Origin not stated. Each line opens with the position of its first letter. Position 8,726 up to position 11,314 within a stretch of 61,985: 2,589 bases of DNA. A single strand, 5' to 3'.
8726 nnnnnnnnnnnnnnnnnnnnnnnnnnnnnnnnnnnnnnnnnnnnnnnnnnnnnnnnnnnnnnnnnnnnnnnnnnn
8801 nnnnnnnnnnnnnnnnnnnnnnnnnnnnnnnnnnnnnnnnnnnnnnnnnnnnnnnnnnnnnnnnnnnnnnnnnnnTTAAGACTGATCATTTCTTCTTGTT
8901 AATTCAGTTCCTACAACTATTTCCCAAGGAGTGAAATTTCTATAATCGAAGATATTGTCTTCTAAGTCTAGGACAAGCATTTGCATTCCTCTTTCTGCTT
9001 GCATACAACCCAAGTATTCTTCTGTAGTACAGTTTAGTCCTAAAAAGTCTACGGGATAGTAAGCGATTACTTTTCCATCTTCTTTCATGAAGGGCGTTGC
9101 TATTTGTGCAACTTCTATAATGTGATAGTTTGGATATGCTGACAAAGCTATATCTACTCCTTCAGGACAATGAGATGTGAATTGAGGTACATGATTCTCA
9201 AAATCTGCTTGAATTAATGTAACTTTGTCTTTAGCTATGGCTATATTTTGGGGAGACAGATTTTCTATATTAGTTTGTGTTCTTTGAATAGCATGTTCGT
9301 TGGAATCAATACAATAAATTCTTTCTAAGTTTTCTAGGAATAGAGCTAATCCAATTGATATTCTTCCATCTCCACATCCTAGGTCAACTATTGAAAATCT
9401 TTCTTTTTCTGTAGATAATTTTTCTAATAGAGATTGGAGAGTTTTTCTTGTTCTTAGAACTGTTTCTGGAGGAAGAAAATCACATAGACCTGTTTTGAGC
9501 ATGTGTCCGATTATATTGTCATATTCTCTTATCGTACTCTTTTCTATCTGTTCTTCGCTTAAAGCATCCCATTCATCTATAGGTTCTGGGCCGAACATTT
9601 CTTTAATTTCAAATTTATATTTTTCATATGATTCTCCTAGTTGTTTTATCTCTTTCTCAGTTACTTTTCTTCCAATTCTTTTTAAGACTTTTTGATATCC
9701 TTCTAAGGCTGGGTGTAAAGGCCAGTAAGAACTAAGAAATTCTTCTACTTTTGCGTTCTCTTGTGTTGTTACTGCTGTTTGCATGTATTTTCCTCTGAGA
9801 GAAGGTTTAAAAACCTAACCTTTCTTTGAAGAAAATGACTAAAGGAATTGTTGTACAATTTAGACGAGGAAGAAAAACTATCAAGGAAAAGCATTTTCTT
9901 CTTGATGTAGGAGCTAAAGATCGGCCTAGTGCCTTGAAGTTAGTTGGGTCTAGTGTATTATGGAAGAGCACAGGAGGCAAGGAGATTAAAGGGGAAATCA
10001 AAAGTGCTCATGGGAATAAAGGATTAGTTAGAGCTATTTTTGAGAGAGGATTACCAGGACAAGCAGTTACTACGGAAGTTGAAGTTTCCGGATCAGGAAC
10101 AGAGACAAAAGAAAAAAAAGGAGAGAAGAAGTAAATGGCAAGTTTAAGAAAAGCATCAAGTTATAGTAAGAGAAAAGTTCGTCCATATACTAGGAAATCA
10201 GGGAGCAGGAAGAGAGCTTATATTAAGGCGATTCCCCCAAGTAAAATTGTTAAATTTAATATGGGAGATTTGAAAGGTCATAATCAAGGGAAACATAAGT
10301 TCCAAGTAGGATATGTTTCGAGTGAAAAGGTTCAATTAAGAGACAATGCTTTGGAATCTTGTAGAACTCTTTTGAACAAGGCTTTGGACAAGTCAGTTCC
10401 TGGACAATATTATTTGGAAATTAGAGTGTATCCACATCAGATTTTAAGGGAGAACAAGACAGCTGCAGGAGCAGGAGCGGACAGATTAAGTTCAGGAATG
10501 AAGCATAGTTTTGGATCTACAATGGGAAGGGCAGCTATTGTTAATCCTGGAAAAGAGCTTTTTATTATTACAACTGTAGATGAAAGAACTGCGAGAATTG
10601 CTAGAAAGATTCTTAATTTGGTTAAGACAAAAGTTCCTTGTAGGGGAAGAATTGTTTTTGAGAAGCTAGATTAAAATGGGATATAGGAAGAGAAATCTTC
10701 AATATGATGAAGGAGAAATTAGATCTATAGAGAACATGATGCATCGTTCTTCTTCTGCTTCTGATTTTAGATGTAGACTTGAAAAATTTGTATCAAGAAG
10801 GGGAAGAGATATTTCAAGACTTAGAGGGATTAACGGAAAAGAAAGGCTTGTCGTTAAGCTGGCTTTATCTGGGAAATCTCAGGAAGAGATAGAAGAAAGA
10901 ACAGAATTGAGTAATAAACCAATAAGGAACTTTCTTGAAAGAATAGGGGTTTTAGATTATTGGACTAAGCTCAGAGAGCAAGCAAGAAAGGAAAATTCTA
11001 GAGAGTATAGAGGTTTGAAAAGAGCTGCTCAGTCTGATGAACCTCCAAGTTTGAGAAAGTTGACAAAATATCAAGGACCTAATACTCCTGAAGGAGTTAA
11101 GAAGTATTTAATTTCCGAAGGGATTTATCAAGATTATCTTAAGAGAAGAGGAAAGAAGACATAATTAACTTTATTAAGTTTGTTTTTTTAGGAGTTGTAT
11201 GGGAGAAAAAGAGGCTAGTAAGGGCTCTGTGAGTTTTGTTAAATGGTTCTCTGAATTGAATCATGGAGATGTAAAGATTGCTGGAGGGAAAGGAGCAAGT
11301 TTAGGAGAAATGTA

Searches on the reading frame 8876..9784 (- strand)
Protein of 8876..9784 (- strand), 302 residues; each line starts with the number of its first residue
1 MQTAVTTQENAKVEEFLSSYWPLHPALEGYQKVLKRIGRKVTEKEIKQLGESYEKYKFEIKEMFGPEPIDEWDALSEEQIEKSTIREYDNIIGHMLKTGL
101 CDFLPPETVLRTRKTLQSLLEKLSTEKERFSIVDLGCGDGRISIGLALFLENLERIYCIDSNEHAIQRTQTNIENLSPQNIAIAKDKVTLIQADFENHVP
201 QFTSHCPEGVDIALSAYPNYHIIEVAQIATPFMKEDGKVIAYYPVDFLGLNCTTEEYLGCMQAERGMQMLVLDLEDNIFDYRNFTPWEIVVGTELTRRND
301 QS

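Call 3: search_protein_families(library=pfam, proteins=[window:8876-9784:-], max_evalue=1)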
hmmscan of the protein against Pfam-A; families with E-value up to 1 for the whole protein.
window:8876-9784:- (302 aa): 24 families
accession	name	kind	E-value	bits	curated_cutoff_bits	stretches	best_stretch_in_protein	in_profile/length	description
PF13847.12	Methyltransf_31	-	2e-09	37.7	27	1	131-269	6-140/145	Methyltransferase domain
PF05175.20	MTS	-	6.4e-08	32.9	23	1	118-187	22-89/170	Methyltransferase small domain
PF13679.12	Methyltransf_32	-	8.1e-08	32.8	27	1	111-186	8-87/143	Methyltransferase domain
PF13649.12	Methyltransf_25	-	4.3e-06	27.8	27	1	132-223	1-77/97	Methyltransferase domain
PF06325.19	PrmA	-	2e-05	24.7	22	1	116-181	152-213/296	Ribosomal protein L11 methyltransferase (PrmA)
PF08241.18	Methyltransf_11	-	0.0003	21.8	21.2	1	133-217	1-68/95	Methyltransferase domain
PF13578.12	Methyltransf_24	-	0.0012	20.1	26.3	1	133-213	1-72/105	Methyltransferase domain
PF09445.16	Methyltransf_15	-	0.0014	18.6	22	1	132-204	4-67/165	RNA cap guanine-N2 methyltransferase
PF08242.18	Methyltransf_12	-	0.0015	19.7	30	1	133-192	1-59/98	Methyltransferase domain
PF11599.14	AviRa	-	0.0015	18.4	25.7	1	119-197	42-121/232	RRNA methyltransferase AviRa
PF13489.12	Methyltransf_23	-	0.0032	17.6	27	1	113-198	6-70/164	Methyltransferase domain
PF02527.21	GidB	-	0.0057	16.5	27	1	115-190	35-109/184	rRNA small subunit methyltransferase G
PF01209.24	Ubie_methyltran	-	0.0057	16.5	20.1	1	116-182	35-101/233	ubiE/COQ5 methyltransferase family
PF05148.21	Methyltransf_8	-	0.0071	16.7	27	1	115-161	59-101/219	Hypothetical methyltransferase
PF03848.20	TehB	-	0.01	15.7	20.4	1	132-184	34-83/193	Tellurite resistance protein TehB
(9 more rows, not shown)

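Call 4: search_protein_families(library=padloc, proteins=[window:8876-9784:-], max_evalue=1)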
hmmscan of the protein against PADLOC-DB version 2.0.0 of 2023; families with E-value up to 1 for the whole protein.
window:8876-9784:- (302 aa): 2 families
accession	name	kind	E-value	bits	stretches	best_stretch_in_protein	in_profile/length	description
PDLC04134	mad2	-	1.6e-13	48.3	1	108-244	272-397/492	mads_2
PDLC02648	DrmMII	-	0.0015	15.4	1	124-203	16-93/468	DrmMII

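Call 5: search_protein_families(library=phrogs, proteins=[window:8876-9784:-], max_evalue=1)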
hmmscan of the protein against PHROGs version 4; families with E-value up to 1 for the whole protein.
window:8876-9784:- (302 aa): 5 families
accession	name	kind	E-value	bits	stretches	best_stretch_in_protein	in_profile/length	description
phrog_4752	-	other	0.049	13.9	1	117-180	42-101/241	tRNA methyltransferase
phrog_13895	-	transcription regulation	0.056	14.7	1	222-256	15-48/111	transcriptional regulator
phrog_11787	-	other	0.17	11.7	1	127-191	309-370/458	DNA methyltransferase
phrog_23920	-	unknown function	0.25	12.4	1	26-51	34-59/62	-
phrog_13457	-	unknown function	0.36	11.8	1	211-235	27-51/54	-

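Call 6: search_protein_families(library=ncbifam, proteins=[window:8876-9784:-], max_evalue=1)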
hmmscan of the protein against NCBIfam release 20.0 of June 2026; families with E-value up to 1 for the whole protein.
window:8876-9784:- (302 aa): 42 families (the best 25 are shown)
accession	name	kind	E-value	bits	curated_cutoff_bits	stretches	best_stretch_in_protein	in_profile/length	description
TIGR02469.1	CbiT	equivalog_domain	1.1e-10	41.9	78.3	1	119-194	11-84/124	precorrin-6Y C5,15-methyltransferase (decarboxylating) subunit CbiT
NF001556.0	PRK00377.1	equivalog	1.1e-08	35.2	238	1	115-195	27-108/198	cobalt-precorrin-6Y C(15)-methyltransferase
TIGR03534.1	RF_mod_PrmC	equivalog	7.6e-08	32.1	199.1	1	116-199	77-151/253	peptide chain release factor N(5)-glutamine methyltransferase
TIGR00536.1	hemK_fam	subfamily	3e-07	29.8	115.5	1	116-183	102-169/286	HemK family protein methyltransferase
NF006138.0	PRK08287.1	equivalog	1.5e-05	24.9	210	1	107-187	10-89/189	decarboxylating cobalt-precorrin-6B (C(15))-methyltransferase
NF041081.1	prot_lys_mtase_Arch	equivalog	2.1e-05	24.6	200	1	129-195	10-69/142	protein-lysine N-methyltransferase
TIGR00406.1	prmA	equivalog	9.8e-05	21.9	183.15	1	126-175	157-204/288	50S ribosomal protein L11 methyltransferase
NF011529.0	PRK14968.1-3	equivalog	0.00014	21.3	162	1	119-185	26-88/198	putative methyltransferase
NF001785.0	PRK00517.2-2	equivalog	0.0004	19.6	188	1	121-192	138-207/282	50S ribosomal protein L11 methyltransferase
TIGR04543.1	ketoArg_3Met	equivalog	0.0009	18.4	425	1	117-180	140-200/336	2-ketoarginine methyltransferase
TIGR02072.1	BioC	equivalog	0.00094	19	184.95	1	114-199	18-92/244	malonyl-ACP O-methyltransferase BioC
NF043040.1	corrin_prot_MT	hypoth_equivalog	0.0012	18.3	180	1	116-197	31-108/216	corrinoid protein-associated methyltransferase CpaM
TIGR03533.1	L3_gln_methyl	equivalog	0.0023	17.3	229.7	1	116-199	109-185/284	50S ribosomal protein L3 N(5)-glutamine methyltransferase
NF053511.1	tRNA_U34_MnmM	equivalog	0.0034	17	135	1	118-186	9-76/183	tRNA 5-(aminomethyl)-2-thiouridylate-methyltransferase MnmM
NF001080.0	PRK00121.2-2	equivalog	0.0035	16.6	132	1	132-197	50-114/224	tRNA (guanosine(46)-N7)-methyltransferase TrmB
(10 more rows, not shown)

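Call 80: search_solved_structures(query=window:8876-9784:-, max_evalue=0.01, show_alignments=1)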
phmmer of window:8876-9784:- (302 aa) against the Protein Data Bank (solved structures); distinct sequences matched with E-value up to 0.01: 3.
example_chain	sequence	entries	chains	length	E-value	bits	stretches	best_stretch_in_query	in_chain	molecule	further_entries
1f38_A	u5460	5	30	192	9.8e-05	25.1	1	125-241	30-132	PRECORRIN-8W DECARBOXYLASE | Precorrin-6y methyltransferase/putative decarboxylase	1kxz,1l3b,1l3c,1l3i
7v2s_A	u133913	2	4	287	0.0022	20.7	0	126-206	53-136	Methyltranfer_dom domain-containing protein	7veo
2yxd_A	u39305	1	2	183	0.0066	19.1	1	103-189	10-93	Probable cobalt-precorrin-6Y C(15)-methyltransferase [decarboxylating]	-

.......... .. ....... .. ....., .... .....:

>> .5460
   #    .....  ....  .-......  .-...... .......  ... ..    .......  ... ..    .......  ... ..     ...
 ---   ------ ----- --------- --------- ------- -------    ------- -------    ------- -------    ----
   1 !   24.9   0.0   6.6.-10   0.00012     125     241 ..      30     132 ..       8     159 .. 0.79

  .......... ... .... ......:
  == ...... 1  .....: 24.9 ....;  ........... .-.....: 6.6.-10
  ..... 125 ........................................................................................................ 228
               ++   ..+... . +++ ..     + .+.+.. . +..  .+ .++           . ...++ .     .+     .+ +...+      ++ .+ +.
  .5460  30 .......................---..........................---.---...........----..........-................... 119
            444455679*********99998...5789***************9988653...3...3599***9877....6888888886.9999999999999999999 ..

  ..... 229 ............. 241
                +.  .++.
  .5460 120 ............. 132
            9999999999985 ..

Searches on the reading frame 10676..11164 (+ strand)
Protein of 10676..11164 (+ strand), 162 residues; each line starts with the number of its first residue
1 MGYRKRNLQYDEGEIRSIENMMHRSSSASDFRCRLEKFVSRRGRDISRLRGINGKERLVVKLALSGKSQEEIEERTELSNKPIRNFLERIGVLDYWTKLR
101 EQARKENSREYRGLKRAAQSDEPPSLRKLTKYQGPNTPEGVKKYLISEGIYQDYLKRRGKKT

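Call 3: search_protein_families(library=pfam, proteins=[window:10676-11164:+], max_evalue=1)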
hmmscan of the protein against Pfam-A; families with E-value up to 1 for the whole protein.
window:10676-11164:+ (162 aa): 2 families
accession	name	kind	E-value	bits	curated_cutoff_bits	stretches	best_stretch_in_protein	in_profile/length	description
PF00196.25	GerE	-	0.066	13.3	23.5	1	55-90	6-41/57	Bacterial regulatory proteins, luxR family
PF08281.18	Sigma70_r4_2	-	0.1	12.7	25.7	1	55-89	14-49/54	Sigma-70, region 4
